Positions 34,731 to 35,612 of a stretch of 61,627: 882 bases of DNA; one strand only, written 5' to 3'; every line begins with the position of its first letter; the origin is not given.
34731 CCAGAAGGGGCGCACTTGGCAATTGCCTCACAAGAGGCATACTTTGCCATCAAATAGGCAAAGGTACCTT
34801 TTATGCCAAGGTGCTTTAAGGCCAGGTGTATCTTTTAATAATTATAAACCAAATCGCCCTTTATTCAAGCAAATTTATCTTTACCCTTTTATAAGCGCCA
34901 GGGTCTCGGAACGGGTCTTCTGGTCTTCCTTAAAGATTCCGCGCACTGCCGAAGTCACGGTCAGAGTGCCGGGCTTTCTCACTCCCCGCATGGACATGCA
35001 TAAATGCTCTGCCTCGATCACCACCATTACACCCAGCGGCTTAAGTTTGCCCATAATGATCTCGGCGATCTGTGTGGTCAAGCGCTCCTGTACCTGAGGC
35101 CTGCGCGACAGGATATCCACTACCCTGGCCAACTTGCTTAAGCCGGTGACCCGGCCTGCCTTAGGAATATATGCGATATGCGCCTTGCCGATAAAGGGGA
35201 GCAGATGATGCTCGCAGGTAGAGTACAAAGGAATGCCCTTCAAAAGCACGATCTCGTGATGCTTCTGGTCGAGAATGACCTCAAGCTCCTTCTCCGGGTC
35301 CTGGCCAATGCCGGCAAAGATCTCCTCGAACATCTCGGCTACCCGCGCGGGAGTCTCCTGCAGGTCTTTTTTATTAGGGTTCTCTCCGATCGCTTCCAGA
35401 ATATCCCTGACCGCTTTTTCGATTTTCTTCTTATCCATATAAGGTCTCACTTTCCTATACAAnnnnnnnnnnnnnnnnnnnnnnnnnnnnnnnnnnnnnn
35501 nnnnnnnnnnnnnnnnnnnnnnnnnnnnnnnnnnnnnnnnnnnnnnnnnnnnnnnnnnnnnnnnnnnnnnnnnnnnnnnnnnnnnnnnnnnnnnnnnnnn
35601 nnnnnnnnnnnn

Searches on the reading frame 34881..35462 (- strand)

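Call 58: search_protein_families(library=pfam, proteins=[window:34881-35462:-], max_evalue=0.001)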
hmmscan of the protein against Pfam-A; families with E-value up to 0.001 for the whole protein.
window:34881-35462:- (193 aa): 1 family
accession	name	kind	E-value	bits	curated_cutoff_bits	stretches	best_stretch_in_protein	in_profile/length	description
PF01227.27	GTP_cyclohydroI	-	2.1e-76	255.8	27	1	14-191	1-178/179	GTP cyclohydrolase I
